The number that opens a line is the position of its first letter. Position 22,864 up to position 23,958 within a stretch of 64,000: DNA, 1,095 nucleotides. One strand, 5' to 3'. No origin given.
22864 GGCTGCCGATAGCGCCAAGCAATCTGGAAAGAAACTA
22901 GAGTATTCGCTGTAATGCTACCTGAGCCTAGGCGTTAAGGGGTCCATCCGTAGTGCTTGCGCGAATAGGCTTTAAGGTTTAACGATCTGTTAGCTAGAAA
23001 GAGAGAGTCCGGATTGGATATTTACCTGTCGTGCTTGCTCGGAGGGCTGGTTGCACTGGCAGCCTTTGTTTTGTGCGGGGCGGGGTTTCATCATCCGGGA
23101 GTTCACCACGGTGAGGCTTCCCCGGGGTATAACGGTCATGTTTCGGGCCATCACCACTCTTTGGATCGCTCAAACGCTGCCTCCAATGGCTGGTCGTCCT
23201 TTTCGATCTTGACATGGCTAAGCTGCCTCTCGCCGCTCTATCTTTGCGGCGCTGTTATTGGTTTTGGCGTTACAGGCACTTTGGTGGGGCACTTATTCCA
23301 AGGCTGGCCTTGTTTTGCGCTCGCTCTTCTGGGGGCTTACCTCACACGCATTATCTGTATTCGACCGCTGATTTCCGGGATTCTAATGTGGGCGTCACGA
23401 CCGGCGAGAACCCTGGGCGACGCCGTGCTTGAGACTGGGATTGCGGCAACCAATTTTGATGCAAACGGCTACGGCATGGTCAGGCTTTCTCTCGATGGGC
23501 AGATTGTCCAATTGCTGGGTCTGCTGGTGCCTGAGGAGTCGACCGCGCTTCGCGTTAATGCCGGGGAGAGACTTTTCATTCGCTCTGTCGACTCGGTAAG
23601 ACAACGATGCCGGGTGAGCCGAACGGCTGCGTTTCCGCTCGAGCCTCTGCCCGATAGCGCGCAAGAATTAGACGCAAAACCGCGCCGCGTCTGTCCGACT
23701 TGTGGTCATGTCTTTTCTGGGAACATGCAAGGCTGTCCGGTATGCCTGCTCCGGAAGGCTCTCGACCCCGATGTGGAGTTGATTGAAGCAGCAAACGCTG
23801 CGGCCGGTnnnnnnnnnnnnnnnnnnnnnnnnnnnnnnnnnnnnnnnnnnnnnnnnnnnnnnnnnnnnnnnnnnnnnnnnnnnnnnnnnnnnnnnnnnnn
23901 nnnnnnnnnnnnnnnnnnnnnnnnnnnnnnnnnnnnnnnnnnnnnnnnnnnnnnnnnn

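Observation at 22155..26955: pspA, then a [YqiJ/NfeD-like anchor + Zn ribbon + Hanks kinase] fusion, then flotillin, then ECF sigma: a membrane-integrity module wired to phospho-signalling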

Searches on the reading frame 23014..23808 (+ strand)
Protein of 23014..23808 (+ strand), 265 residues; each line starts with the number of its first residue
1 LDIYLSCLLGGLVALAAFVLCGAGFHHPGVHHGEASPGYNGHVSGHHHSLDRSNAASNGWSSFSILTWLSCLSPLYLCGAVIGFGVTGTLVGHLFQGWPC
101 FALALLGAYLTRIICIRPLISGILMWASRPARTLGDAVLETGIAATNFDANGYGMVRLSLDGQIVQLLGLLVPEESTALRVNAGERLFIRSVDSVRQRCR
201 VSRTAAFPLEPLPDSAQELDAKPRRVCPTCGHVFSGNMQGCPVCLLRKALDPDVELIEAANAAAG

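Call 8: search_protein_families(library=pfam, proteins=[window:23014-23691:+], max_evalue=10)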
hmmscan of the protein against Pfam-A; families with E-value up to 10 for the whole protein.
seq(226 aa): 0 families

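Call 9: find_homologous_proteins(query=window:23014-23808:+, max_evalue=0.01)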
Query seq(265 aa) (265 aa): 26 proteins with E <= 0.01 among 4151 candidates.
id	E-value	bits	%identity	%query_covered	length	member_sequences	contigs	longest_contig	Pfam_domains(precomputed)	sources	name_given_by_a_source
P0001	6.8e-122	424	81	87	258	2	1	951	-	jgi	-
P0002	2.1e-113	396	80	85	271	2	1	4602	-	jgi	jgi:hypothetical protein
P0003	4.6e-64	234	56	80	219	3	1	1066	-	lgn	-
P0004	7.5e-64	234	57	77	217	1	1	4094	-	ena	-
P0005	1.3e-62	230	53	77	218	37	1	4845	PF25842.1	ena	-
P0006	3.8e-62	228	56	77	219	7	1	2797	-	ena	-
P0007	2.5e-60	222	56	77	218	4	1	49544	PF25842.1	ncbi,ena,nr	ncbi:MAG: hypothetical protein JO025_06965 [Verrucomicrobia bacterium]|nr:hypothetical protein [Verr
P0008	3.7e-60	222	55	77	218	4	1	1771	-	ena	-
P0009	4.4e-60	221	54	77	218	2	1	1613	-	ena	-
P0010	5.0e-60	221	57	72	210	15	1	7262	-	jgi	-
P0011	3.4e-58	215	52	77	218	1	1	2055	-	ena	-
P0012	1.8e-54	203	86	43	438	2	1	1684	PF07714.24,PF00069.32,PF17667.8,PF01636.30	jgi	jgi:hypothetical protein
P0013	1.2e-53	200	58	67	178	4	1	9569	-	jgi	jgi:hypothetical protein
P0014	7.0e-51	191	57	58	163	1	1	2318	-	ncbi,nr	ncbi:MAG: hypothetical protein JOY92_09605, partial [Verrucomicrobia bacterium]|nr:hypothetical prot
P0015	2.8e-39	153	79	37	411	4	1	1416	PF07714.24,PF00069.32,PF17667.8,PF01636.30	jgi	jgi:serine/threonine protein kinase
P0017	1.0e-29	122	80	29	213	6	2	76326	-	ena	-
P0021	3.7e-26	110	36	77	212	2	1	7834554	-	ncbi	ncbi:hypothetical protein ACXR0O_24650 [Verrucomicrobiota bacterium sgz303538]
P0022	1.7e-23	101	43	49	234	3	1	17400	-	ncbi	ncbi:MAG TPA: hypothetical protein VF600_02875 [Abditibacteriaceae bacterium]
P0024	9.9e-19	86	41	51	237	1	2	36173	-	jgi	jgi:hypothetical protein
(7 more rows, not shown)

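Call 11: search_protein_families(library=pfam, proteins=[P0005, P0007, P0021, P0022, P0024], max_evalue=1)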
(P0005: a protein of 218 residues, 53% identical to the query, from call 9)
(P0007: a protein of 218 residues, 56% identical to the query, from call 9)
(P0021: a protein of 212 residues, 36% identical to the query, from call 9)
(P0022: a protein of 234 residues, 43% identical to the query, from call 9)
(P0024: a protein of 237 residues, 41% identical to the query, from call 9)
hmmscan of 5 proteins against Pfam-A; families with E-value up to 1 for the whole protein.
P0005 (218 aa): 1 family
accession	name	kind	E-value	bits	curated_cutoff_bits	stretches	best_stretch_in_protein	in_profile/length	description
PF01566.24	Nramp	-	0.11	12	29.8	1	1-44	204-248/357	Natural resistance-associated macrophage protein-like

P0007 (218 aa): 0 families

P0021 (212 aa): 1 family
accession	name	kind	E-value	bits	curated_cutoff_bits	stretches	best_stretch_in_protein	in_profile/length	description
PF01176.25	eIF-1a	-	0.21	11.7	30.2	1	157-208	12-62/64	Translation initiation factor 1A / IF-1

P0022 (234 aa): 1 family
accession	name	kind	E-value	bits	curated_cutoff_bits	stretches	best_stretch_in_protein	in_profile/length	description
PF14364.11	DUF4408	-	0.057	13.6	22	1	92-104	5-17/33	Domain of unknown function (DUF4408)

P0024 (237 aa): 1 family
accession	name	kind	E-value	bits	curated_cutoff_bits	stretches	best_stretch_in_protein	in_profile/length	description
PF01176.25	eIF-1a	-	0.15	12.2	30.2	1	182-232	12-61/64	Translation initiation factor 1A / IF-1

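Call 12: find_encoding_contigs(protein=P0007, flank=8000, max_places=3)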
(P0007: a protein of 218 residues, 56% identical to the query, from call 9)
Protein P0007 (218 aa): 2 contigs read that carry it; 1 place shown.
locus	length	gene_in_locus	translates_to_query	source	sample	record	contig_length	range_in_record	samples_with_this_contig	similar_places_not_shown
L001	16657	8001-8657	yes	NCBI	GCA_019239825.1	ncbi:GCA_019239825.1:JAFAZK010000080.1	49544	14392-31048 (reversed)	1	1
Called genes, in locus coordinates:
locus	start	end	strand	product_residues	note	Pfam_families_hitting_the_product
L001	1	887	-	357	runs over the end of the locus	PF00356:LacI, PF13407:Peripla_BP_4, PF00532:Peripla_BP_1, PF13377:Peripla_BP_3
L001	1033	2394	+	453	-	PF01547:SBP_bac_1, PF13416:SBP_bac_8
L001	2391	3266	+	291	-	PF00528:BPD_transp_1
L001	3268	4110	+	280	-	PF00528:BPD_transp_1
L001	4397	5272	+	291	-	PF01156:IU_nuc_hydro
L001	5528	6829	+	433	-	PF00989:PAS, PF08448:PAS_4, PF07228:SpoIIE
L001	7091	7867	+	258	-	PF20388:DUF6683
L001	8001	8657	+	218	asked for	PF25842:NfeD_TM (faint)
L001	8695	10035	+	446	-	-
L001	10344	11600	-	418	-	PF09298:FAA_hydrolase_N, PF01557:FAA_hydrolase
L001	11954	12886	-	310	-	-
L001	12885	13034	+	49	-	-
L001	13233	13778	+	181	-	-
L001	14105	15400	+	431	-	PF07719:TPR_2 (faint), PF13174:TPR_6 (faint), PF13371:TPR_9 (faint), PF13424:TPR_12 (faint), PF13428:TPR_14 (faint), PF13432:TPR_16 (faint), PF24575:TPR_Slam (faint), PF13525:YfiO, +3 more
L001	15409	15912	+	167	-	PF04390:LptE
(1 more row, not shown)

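Call 15: find_encoding_contigs(protein=P0017, flank=10000, max_places=3)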
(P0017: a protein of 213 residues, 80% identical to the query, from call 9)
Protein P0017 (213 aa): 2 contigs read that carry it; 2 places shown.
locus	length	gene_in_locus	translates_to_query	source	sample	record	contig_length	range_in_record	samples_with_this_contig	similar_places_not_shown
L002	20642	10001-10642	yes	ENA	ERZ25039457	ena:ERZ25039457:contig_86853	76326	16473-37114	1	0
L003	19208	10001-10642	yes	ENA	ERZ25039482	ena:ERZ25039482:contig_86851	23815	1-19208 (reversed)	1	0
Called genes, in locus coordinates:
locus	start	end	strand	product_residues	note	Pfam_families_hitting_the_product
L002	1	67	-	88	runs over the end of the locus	-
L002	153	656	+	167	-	PF03928:HbpS-like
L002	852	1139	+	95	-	-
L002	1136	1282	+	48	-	-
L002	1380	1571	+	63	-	-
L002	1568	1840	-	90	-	-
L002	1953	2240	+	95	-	-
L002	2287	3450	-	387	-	PF02636:Methyltransf_28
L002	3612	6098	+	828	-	PF00912:Transgly, PF00905:Transpeptidase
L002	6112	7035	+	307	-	PF08450:SGL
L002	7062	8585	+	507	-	PF08666:SAF, PF04295:GD_AH_second, PF20629:GD_AH_C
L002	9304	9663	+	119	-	-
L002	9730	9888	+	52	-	-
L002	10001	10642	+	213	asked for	-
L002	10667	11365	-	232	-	-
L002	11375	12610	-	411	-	-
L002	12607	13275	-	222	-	PF00027:cNMP_binding, PF13545:HTH_Crp_2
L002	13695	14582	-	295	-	PF00106:adh_short, PF01370:Epimerase (weak), PF13561:adh_short_C2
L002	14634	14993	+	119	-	PF02566:OsmC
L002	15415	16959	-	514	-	PF00133:tRNA-synt_1, PF09334:tRNA-synt_1g, PF08264:Anticodon_1 (faint), PF09334:tRNA-synt_1g, PF00133:tRNA-synt_1, PF01406:tRNA-synt_1e (weak), PF19303:Anticodon_3 (weak)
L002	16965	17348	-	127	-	PF23914:TPR_CcmH_CycH (weak), PF13432:TPR_16 (weak), PF13414:TPR_11 (faint), PF14559:TPR_19 (faint), PF00515:TPR_1 (weak), PF07719:TPR_2, PF13428:TPR_14 (weak), PF13432:TPR_16 (weak), +2 more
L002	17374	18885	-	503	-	PF13623:SurA_N_2, PF13624:SurA_N_3, PF13145:Rotamase_2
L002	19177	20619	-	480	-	PF00361:Proton_antipo_M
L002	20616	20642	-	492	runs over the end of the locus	PF00361:Proton_antipo_M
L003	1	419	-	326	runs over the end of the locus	PF00144:Beta-lactamase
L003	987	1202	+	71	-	-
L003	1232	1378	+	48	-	-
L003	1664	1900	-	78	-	-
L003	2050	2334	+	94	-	-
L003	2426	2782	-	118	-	PF02636:Methyltransf_28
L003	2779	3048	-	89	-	PF02636:Methyltransf_28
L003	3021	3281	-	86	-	PF02636:Methyltransf_28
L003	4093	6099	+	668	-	PF00912:Transgly, PF00905:Transpeptidase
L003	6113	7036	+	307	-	PF08450:SGL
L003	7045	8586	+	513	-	PF08666:SAF, PF04295:GD_AH_second, PF20629:GD_AH_C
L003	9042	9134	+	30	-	-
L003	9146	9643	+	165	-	-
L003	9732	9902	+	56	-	-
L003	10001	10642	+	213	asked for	-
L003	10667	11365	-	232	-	-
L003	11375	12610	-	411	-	-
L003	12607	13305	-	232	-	PF00027:cNMP_binding, PF13545:HTH_Crp_2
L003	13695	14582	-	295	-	PF00106:adh_short, PF01370:Epimerase (weak), PF13561:adh_short_C2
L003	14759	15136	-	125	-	-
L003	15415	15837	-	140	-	PF19303:Anticodon_3 (weak), PF08264:Anticodon_1 (weak)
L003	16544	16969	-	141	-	PF00133:tRNA-synt_1, PF09334:tRNA-synt_1g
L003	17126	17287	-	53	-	PF13431:TPR_17 (weak)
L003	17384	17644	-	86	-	-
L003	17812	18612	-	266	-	PF13145:Rotamase_2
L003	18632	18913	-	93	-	PF13623:SurA_N_2 (weak), PF13624:SurA_N_3 (weak)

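Call 17: find_encoding_contigs(protein=P0021, flank=7000, max_places=2)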
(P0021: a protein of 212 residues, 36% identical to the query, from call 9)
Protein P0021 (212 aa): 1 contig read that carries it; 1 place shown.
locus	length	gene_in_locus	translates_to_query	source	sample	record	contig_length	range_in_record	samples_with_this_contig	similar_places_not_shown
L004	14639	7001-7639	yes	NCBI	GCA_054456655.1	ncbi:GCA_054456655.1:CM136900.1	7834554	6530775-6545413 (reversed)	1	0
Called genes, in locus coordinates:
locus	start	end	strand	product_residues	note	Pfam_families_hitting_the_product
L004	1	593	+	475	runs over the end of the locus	-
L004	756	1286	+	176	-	PF10881:DUF2726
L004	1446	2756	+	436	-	PF25917:BSH_RND, PF25973:BSH_CzcB, PF25984:BSH_YknX, PF25876:HH_MFP_RND (faint), PF25990:Beta-barrel_YknX, PF26002:Beta-barrel_AprE (weak), PF25975:CzcB_C (weak), PF25989:YknX_C (weak), +1 more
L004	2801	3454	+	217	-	PF02463:SMC_N (faint), PF00005:ABC_tran, PF13304:AAA_21 (faint)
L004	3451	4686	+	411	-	PF12704:MacB_PCD, PF02687:FtsX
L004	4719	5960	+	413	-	PF12704:MacB_PCD, PF02687:FtsX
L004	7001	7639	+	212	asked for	-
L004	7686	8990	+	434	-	-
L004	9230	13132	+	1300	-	PF00069:Pkinase, PF07714:PK_Tyr_Ser-Thr, PF03109:ABC1 (weak), PF12799:LRR_4 (faint)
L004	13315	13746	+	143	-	-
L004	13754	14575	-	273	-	-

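Call 18: find_encoding_contigs(protein=P0022, flank=7000, max_places=2)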
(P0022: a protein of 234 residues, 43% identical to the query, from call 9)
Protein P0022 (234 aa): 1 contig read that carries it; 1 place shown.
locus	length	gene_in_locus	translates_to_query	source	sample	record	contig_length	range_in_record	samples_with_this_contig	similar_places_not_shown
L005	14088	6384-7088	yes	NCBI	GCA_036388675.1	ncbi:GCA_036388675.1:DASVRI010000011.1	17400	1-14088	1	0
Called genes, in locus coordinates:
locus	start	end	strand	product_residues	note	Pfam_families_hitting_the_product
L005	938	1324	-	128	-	-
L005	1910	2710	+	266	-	PF14344:DUF4397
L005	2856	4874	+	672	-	PF02449:Glyco_hydro_42, PF08532:Glyco_hydro_42M, PF08533:Glyco_hydro_42C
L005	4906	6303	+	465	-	PF03033:Glyco_transf_28 (weak), PF00201:UDPGT, PF04101:Glyco_tran_28_C (weak), PF06722:EryCIII-like_C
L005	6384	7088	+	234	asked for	-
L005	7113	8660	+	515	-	-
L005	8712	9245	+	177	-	PF20393:Pro_CA_2 (weak)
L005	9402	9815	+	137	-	-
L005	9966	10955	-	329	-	PF01408:GFO_IDH_MocA, PF02894:GFO_IDH_MocA_C (faint), PF22725:GFO_IDH_MocA_C3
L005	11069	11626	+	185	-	-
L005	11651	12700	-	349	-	-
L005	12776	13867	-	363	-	PF02163:Peptidase_M50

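Call 19: find_encoding_contigs(protein=P0024, flank=7000, max_places=2)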
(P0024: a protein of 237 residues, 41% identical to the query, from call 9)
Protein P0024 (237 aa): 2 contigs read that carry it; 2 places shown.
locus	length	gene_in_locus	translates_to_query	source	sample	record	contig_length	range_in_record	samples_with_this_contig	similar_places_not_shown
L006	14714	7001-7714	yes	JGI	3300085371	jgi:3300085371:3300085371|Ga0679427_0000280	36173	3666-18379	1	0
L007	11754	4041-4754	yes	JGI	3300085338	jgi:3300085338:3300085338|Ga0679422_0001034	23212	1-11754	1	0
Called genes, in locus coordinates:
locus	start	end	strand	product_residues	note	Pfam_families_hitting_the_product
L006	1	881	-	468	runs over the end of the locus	PF00072:Response_reg, PF00158:Sigma54_activat, PF14532:Sigma54_activ_2, PF00004:AAA (weak), PF07724:AAA_2 (weak), PF07728:AAA_5, PF25601:AAA_lid_14, PF02954:HTH_8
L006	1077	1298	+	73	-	-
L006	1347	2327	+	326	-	PF01370:Epimerase, PF08338:DUF1731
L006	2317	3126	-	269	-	PF00072:Response_reg, PF04397:LytTR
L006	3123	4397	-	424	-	PF06580:His_kinase, PF02518:HATPase_c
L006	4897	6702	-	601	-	PF01425:Amidase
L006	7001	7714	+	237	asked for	-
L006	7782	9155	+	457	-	-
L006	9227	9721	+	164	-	-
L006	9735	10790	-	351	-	-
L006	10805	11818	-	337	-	PF01370:Epimerase, PF05368:NmrA (faint)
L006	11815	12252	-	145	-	PF20136:DUF6526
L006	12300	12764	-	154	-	PF02657:SufE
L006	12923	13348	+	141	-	PF02566:OsmC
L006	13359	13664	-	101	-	-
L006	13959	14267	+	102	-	PF00190:Cupin_1 (weak), PF07883:Cupin_2, PF02311:AraC_binding (weak)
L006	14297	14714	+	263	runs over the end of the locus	PF00106:adh_short, PF08659:KR, PF13561:adh_short_C2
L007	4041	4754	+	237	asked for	-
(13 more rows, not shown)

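Call 37: search_solved_structures(query=A2, max_evalue=10)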
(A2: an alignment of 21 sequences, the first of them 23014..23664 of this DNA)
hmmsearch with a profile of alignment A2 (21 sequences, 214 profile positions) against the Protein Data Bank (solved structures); distinct sequences matched with E-value up to 10: 5.
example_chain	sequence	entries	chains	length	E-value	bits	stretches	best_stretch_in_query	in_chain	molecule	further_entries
7met_A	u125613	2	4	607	0.12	15.1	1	24-93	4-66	ATP-dependent lipid A-core flippase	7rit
8gk7_A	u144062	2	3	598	0.65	12.7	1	40-93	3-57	Lipid A export ATP-binding/permease protein MsbA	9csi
1ahr_A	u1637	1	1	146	1.4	11.6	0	139-175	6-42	CALMODULIN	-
1exr_A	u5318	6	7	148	2.1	11.1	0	139-175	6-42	CALMODULIN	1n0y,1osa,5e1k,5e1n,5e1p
1clm_A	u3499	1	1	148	2.1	11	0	139-175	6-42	CALMODULIN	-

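Call 47: predict_structure(alignment_id=A2)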
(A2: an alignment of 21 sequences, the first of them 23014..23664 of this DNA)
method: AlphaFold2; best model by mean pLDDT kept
length: 217 residues; sequences in the alignment: 21
mean_pLDDT: 75.8   pTM: 0.49
mean pLDDT of the five models: 75.8, 75.6, 75.1, 74.4, 73.8
residues with pLDDT >= 90: 63; 70-90: 93; 50-70: 20; < 50: 41
segments of 3 or more residues with pLDDT < 50: 25-56, 207-210, 213-217
pLDDT, mean of each block of 10 residues (from residue 1): 76 78 51 42 39 48 72 80 86 91 89 86 71 78 95 94 91 87 95 93 68 47
secondary structure, 60 per line:
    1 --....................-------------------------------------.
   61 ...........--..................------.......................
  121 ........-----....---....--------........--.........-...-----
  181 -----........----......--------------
elements in order: H3-22 H60-71 H74-91 H98-128 H134-137 E141-144 E153-160 E163-171 E186-193 E198-203

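Call 56: fold_search(model_id=the predicted structure, library=pdb)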
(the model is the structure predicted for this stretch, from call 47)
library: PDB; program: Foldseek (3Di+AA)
matches with E <= 10: 575; with E <= 0.001: 1
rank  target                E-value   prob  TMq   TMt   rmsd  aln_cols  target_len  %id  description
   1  8z5g_AA               2.7e-04  1.00  0.26  0.37  11.7       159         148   15  Cryo-EM structure of E.coli SPFH-NfeD family protein complex QmcA-YbbJ (released 2024-08-21)
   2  2k14_MODEL_1_A        1.8e-03  1.00  0.28  0.66   7.6        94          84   13  Solution structure of the soluble domain of the NfeD protein YuaF from Bacillus subtilis (released 2008-08-26)
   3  3wwv                  2.1e-03  1.00  0.25  0.76   2.4        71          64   14  C-terminal domain of stomatin operon partner protein 1510-C from Pyrococcus horikoshii (released 2014-10-01)
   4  3i4o_B                3.2e-03  1.00  0.22  0.62   3.3        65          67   15  Crystal Structure of Translation Initiation Factor 1 from Mycobacterium tuberculosis (released 2010-02-23)
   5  7dic_A                4.0e-03  0.89  0.21  0.08  13.8       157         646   12  Mycoplasma genitalium RNase R in complex with single-stranded RNA (released 2021-03-17)
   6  4ql5_B                4.3e-03  1.00  0.22  0.64   2.9        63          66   19  Crystal structure of translation initiation factor IF-1 from Streptococcus pneumoniae TIGR4 (released 2014-07-02)
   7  2oqk                  5.1e-03  1.00  0.24  0.50   3.6        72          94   18  Crystal structure of putative Cryptosporidium parvum translation initiation factor eIF-1A (released 2007-02-13)
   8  3i4o_A                5.8e-03  1.00  0.22  0.61   3.3        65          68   15  Crystal Structure of Translation Initiation Factor 1 from Mycobacterium tuberculosis (released 2010-02-23)
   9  7dcy                  5.8e-03  0.90  0.21  0.08  14.6       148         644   14  Apo form of Mycoplasma genitalium RNase R (released 2021-03-17)
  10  8s8e_i                6.2e-03  1.00  0.26  0.52   4.8        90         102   14  Structure of a yeast 48S-AUC preinitiation complex in closed conformation (model py48S-AUC-3.1) (released 2024-09-11)
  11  4uer_0                7.0e-03  1.00  0.24  0.48   3.8        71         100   15  40S-eIF1-eIF1A-eIF3-eIF3j translation initiation complex from Lachancea kluyveri (released 2015-02-11)
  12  9evt_7                7.8e-03  1.00  0.23  0.14   3.0        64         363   23  Structure of the small subunit of the flowering plant mitoribosome with the maturation factor RsgA (released 2026-03-18)
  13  6zp4_G                8.9e-03  1.00  0.24  0.55   3.6        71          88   11  SARS-CoV-2 Nsp1 bound to a human 43S preinitiation ribosome complex - state 2 (released 2020-07-29)
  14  2k5h_MODEL_1_A        1.1e-02  1.00  0.25  0.50   4.5        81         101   12  Solution NMR structure of protein encoded by MTH693 from Methanobacterium thermoautotrophicum: Northeast Struc (released 2008-08-19)
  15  4bts_A0               1.1e-02  1.00  0.24  0.49   4.5        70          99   13  THE CRYSTAL STRUCTURE OF THE EUKARYOTIC 40S RIBOSOMAL SUBUNIT IN COMPLEX WITH EIF1 AND EIF1A (released 2013-07-17)
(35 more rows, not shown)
